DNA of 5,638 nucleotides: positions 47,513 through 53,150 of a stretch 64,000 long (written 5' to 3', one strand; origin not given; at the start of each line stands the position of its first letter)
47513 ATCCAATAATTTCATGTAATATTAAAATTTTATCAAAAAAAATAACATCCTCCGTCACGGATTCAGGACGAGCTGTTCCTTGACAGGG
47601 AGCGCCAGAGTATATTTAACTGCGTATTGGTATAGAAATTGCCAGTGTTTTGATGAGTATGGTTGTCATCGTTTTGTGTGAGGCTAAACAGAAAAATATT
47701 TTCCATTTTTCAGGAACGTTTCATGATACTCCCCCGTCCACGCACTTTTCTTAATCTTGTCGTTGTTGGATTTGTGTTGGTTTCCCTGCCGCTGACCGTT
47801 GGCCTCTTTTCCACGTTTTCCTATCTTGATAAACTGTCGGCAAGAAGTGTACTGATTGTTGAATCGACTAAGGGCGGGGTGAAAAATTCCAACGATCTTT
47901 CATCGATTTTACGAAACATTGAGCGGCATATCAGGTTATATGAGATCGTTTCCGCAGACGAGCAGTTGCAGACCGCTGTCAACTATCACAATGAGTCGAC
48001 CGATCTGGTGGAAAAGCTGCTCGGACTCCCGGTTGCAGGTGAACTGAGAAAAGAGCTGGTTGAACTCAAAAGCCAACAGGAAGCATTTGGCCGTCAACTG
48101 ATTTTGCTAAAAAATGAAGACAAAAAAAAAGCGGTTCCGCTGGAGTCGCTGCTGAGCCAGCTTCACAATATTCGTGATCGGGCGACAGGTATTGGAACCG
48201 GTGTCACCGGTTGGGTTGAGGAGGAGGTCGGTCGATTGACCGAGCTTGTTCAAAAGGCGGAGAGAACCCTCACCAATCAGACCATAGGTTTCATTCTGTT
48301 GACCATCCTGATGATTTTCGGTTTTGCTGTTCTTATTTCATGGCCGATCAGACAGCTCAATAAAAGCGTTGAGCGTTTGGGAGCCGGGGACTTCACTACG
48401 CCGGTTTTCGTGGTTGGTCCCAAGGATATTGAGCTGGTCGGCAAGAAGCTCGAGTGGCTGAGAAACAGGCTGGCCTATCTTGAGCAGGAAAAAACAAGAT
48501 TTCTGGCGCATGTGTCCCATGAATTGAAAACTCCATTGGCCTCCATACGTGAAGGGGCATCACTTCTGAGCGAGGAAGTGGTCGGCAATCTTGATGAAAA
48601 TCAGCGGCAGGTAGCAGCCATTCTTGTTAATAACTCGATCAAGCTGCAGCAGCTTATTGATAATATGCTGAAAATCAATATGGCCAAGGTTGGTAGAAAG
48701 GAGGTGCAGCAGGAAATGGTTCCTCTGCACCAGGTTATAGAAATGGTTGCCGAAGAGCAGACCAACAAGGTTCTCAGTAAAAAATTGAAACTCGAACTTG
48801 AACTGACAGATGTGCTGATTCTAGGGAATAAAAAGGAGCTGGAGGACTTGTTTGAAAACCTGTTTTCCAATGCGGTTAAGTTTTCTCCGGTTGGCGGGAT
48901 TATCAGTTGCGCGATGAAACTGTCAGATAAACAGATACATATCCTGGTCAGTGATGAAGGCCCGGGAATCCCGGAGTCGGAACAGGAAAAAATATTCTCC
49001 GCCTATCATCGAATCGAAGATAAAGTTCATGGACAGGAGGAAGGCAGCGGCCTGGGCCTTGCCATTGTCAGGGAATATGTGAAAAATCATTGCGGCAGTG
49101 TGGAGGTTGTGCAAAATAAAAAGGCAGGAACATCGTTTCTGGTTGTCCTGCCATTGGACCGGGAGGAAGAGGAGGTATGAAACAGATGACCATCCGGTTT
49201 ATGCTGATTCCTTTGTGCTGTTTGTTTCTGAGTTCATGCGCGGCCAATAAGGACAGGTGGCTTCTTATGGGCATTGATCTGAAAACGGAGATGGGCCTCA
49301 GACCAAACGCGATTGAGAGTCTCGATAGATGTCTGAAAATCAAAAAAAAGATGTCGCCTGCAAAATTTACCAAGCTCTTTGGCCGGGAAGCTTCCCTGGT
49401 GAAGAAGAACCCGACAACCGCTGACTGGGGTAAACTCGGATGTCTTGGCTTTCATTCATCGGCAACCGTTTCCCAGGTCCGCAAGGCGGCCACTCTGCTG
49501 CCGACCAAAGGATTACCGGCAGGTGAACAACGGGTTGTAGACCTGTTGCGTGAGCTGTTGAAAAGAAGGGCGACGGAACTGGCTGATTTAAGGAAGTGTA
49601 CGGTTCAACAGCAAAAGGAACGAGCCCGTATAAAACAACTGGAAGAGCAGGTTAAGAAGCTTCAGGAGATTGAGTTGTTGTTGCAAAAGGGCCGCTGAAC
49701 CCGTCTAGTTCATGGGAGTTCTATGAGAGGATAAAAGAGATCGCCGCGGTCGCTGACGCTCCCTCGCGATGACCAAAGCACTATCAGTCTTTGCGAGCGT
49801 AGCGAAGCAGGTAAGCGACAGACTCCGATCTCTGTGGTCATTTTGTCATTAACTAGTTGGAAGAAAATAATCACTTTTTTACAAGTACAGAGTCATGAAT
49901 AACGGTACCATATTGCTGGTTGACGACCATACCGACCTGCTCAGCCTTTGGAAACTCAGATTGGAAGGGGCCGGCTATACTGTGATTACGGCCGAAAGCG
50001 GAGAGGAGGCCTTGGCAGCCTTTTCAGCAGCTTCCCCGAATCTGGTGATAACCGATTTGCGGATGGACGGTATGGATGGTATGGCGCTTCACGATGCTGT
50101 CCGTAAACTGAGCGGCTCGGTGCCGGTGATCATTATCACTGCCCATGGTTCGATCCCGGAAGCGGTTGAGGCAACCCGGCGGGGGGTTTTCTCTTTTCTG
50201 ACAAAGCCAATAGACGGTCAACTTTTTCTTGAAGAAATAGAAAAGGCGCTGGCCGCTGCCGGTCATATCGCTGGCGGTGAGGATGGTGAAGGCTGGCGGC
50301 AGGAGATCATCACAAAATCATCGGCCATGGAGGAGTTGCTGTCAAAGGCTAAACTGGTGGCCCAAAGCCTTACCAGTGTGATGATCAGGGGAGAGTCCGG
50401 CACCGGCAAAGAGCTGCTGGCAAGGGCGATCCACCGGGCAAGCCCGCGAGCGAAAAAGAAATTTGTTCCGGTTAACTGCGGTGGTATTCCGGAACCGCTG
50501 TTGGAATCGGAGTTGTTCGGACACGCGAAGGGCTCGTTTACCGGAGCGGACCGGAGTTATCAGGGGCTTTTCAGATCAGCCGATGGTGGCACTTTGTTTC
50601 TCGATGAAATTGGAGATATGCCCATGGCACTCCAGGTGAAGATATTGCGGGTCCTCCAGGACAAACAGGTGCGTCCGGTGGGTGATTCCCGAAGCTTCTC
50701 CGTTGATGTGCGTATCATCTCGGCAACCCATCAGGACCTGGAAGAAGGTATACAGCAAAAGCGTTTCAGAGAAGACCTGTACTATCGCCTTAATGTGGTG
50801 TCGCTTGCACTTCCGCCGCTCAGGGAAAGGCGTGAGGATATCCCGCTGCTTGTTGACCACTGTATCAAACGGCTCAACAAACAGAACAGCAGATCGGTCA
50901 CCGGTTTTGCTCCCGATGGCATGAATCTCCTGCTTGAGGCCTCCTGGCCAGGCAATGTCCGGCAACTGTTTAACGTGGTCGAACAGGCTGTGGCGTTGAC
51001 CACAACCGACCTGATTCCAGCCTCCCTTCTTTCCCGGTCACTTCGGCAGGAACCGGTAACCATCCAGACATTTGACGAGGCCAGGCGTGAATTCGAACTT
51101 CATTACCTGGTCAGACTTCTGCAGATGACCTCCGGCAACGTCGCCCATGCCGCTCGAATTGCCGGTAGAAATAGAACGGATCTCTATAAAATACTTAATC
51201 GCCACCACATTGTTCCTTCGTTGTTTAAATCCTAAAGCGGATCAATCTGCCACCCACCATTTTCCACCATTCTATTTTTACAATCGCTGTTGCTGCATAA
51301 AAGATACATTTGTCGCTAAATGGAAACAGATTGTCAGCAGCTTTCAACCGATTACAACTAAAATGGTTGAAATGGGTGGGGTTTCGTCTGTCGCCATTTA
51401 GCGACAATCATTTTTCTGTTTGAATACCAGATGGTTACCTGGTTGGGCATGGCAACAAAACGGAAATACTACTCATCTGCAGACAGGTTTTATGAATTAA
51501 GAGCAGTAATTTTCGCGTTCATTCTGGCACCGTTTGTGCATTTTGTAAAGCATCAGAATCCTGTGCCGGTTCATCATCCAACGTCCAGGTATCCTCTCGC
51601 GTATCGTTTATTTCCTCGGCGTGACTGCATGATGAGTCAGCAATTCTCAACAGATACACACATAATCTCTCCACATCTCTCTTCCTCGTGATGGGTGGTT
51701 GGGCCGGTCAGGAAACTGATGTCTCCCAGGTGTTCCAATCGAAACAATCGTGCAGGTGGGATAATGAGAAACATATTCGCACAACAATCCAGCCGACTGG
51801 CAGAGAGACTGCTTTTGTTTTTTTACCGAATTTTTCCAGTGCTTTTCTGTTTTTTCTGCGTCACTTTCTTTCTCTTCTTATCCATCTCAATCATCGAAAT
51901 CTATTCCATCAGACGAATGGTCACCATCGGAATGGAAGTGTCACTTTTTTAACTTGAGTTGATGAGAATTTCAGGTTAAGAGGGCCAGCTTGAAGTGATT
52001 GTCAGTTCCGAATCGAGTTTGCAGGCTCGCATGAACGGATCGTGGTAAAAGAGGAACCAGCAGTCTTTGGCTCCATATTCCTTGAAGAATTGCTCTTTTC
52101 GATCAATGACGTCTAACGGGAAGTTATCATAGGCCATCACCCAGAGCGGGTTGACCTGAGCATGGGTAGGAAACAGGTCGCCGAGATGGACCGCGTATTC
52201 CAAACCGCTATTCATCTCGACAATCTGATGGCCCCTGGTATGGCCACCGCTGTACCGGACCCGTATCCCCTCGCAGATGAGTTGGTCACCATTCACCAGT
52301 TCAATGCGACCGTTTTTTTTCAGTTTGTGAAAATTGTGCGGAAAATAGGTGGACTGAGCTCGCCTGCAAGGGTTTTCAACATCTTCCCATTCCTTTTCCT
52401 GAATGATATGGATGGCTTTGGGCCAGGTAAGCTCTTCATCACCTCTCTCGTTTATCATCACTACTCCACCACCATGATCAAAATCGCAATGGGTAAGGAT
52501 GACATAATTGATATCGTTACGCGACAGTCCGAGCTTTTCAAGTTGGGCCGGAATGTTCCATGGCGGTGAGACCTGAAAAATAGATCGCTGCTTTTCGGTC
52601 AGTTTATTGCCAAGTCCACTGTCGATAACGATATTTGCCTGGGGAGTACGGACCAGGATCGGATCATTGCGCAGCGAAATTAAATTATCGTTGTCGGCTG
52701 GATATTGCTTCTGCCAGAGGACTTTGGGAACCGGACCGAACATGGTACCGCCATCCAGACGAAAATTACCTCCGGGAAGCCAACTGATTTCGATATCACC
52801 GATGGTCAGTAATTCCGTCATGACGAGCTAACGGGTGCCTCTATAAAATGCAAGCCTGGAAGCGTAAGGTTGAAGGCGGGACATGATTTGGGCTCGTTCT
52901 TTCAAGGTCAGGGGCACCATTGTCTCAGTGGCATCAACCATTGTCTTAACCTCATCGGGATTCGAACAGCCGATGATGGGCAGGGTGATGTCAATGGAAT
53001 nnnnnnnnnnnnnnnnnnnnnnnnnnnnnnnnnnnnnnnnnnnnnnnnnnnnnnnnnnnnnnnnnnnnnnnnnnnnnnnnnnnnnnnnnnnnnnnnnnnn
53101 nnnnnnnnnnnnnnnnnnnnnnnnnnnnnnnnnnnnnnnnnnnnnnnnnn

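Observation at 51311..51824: GlrR-consensus enhancer sites + strong sigma-54 promoter + no convincing ORF: candidate sigma-54-dependent sRNA next to glrR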

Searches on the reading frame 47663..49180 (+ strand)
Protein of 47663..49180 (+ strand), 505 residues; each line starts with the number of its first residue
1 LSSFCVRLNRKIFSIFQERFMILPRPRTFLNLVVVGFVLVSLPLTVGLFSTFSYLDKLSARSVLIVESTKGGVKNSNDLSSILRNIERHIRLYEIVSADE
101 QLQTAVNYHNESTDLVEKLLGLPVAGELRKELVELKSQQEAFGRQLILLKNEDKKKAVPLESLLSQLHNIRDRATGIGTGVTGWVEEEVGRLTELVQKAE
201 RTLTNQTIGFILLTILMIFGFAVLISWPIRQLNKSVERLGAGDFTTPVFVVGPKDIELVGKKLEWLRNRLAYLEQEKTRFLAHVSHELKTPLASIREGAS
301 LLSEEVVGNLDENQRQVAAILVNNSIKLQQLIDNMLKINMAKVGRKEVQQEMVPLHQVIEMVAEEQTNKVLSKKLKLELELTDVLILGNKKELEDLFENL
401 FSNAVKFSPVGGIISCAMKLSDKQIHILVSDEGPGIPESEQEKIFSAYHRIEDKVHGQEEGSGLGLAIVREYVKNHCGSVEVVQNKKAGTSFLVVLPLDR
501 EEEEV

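Call 3: search_protein_families(library=pfam, proteins=[window:47663-49180:+], max_evalue=0.01)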
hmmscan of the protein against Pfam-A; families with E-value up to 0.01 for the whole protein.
window:47663-49180:+ (505 aa): 4 families
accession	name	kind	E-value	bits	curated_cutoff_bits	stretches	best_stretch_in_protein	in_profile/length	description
PF02518.31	HATPase_c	-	7.4e-23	81.5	26.4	1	389-499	2-110/111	Histidine kinase-, DNA gyrase B-, and HSP90-like ATPase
PF00512.31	HisKA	-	6.7e-14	52.1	26.9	1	277-337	2-59/66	His Kinase A (phospho-acceptor) domain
PF00672.30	HAMP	-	2.9e-05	24.7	25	1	228-270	9-51/53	HAMP domain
PF13581.12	HATPase_c_2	-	0.0013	19.2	27.4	1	400-475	43-111/127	Histidine kinase-like ATPase domain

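Call 54: search_protein_families(library=ncbifam, proteins=[window:47663-49180:+], max_evalue=0.01)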
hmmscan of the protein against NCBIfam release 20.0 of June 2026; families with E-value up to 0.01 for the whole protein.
window:47663-49180:+ (505 aa): 81 families (the best 25 are shown)
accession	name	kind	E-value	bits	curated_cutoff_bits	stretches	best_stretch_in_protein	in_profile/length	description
NF008312.0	PRK11100.1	equivalog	2.3e-47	161.9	356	1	192-497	173-473/477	two-component system sensor histidine kinase CreC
NF046044.1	PnpS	equivalog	7.4e-47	160.2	400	1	272-497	165-390/390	two-component system histidine kinase PnpS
NF033092.0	HK_WalK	equivalog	1.1e-43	149.7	725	2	273-498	368-594/594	cell wall metabolism sensor histidine kinase WalK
TIGR02966.1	phoR_proteo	equivalog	2.7e-43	148.3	334.2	1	269-495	106-332/333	phosphate regulon sensor histidine kinase PhoR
NF047874.1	MASE3_PAS_HK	subfamily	3.9e-40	138.3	560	1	272-503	393-630/655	MASE3 domain-containing sensor histidine kinase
NF007007.0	PRK09470.1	equivalog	4.2e-40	138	486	1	214-500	181-461/463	envelope stress sensor histidine kinase CpxA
NF007837.0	PRK10549.1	equivalog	1.1e-39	136.4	603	1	211-503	174-463/466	envelope stress sensor histidine kinase BaeS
NF012163.2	BaeS_SmeS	equivalog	1.5e-39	136.2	500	1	202-495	165-455/457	sensor histidine kinase efflux regulator BaeS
NF047465.1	hybrid_HK_LvrA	exception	1.9e-36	125.5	1200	1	261-499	186-423/819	hybrid histidine kinase/response regulator LvrA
NF041735.1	hist_kin_RppB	equivalog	3.6e-36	124.9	400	1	276-497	215-438/438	two-component system sensor histidine kinase RppB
NF007004.0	PRK09467.1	equivalog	8.6e-36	123.7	415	1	192-499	147-437/440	two-component system sensor histidine kinase EnvZ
NF038297.2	hybrid_HK_HrmK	equivalog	3.4e-35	121.8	725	1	261-503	219-462/607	hybrid histidine kinase/response regulator HrmK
NF033091.0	HK_VanS_ACDEFG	equivalog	1.3e-34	119.7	400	1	257-497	54-293/293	vancomycin resistance histidine kinase VanS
NF040691.1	MtrAB_MtrB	equivalog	7.1e-34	117.7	450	1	196-502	183-496/507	MtrAB system histidine kinase MtrB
NF045595.1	HK_scytonemin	equivalog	1.2e-32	113.1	865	1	272-498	410-635/637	scytonemin biosynthesis sensor histidine kinase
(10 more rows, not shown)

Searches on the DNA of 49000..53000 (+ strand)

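Call 4: search_rna_families(source=window, start=49000, end=53000, threshold=evalue, max_evalue=10)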
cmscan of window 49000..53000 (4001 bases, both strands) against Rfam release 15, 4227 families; matches with E-value up to 10: 10.
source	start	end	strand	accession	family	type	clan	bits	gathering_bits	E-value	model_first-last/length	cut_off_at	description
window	49383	49413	+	RF01275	sR22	Gene; snRNA; snoRNA; CD-box;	-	17.8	40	3.5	15-45/58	no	Small nucleolar RNA sR22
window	51869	51899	-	RF01611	ceN108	Gene; snRNA; snoRNA; CD-box;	-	17.5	50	4.9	1-70/70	no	Caenorhabditis snoRNA ceN108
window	51534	51581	-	RF01514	Afu_513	Gene; snRNA; snoRNA; CD-box;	-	16.7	48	2.1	1-103/103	no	A. fumigatus snoRNA Afu_513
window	51500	51581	-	RF01424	snoR118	Gene; snRNA; snoRNA; CD-box;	CL00071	16.7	44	7.6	1-92/92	no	small nucleolar RNA snoR118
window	50909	50941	+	RF00202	snoR66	Gene; snRNA; snoRNA; CD-box;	-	16.6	43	10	1-76/76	no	Small nucleolar RNA R66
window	51518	51579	-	RF01147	sR12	Gene; snRNA; snoRNA; CD-box;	-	16.2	38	4.1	1-52/52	no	Small nucleolar RNA sR12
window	52415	52462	-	RF01144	sR17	Gene; snRNA; snoRNA; CD-box;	-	15.9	36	2.4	1-55/55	no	Small nucleolar RNA sR17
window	49114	49199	-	RF02651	SorY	Gene; sRNA;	-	15.8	111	8.7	1-83/83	no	Singlet oxygen resistance RNA Y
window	52398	52443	-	RF01131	sR47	Gene; snRNA; snoRNA; CD-box;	CL00132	14.3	40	5.3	1-55/55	no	Small nucleolar RNA sR47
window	52358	52443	-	RF01122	sR39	Gene; snRNA; snoRNA; CD-box;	-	13.5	50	5.2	1-56/56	no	Small nucleolar RNA sR39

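Call 59: search_rna_families(sources=[L014, L016, L082, L083, L085, L086, L089, L090, L091, L094, L095], threshold=gathering)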
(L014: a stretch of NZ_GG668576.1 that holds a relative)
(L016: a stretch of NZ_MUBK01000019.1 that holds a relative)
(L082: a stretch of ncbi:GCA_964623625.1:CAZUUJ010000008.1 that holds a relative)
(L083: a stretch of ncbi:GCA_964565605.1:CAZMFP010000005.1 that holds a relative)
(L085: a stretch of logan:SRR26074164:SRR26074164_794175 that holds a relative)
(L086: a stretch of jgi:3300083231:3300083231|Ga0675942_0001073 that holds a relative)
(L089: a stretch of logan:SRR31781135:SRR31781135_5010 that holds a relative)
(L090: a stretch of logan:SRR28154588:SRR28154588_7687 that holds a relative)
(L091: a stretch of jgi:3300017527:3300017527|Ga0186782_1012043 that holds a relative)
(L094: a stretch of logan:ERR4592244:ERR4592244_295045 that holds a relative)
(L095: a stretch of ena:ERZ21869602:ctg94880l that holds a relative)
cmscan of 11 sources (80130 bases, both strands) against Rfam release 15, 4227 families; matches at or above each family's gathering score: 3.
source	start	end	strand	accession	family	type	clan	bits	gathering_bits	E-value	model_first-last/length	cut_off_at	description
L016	385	811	-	RF01766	cspA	Cis-reg; thermoregulator;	-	219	78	5.8e-59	1-428/428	no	cspA thermoregulator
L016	1208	1367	+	RF00128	GlmY_tke1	Gene; sRNA;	CL00011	144.5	33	4.7e-32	1-163/163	no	Glm Y RNA activator of glmS mRNA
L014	1169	1329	+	RF00128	GlmY_tke1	Gene; sRNA;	CL00011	137.4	33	3.1e-30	1-163/163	no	Glm Y RNA activator of glmS mRNA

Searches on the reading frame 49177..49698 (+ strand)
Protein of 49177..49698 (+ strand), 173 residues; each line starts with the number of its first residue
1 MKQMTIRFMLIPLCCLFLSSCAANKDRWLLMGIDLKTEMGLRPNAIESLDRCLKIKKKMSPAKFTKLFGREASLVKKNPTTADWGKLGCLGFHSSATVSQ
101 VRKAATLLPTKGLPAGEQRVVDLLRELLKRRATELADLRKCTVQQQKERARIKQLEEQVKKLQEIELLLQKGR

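Call 3: search_protein_families(library=pfam, proteins=[window:49177-49698:+], max_evalue=0.01)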
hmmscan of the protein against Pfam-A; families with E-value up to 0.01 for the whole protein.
window:49177-49698:+ (173 aa): 0 families

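Call 54: search_protein_families(library=ncbifam, proteins=[window:49177-49698:+], max_evalue=0.01)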
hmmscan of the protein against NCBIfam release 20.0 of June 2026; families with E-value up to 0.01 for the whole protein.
window:49177-49698:+ (173 aa): 0 families
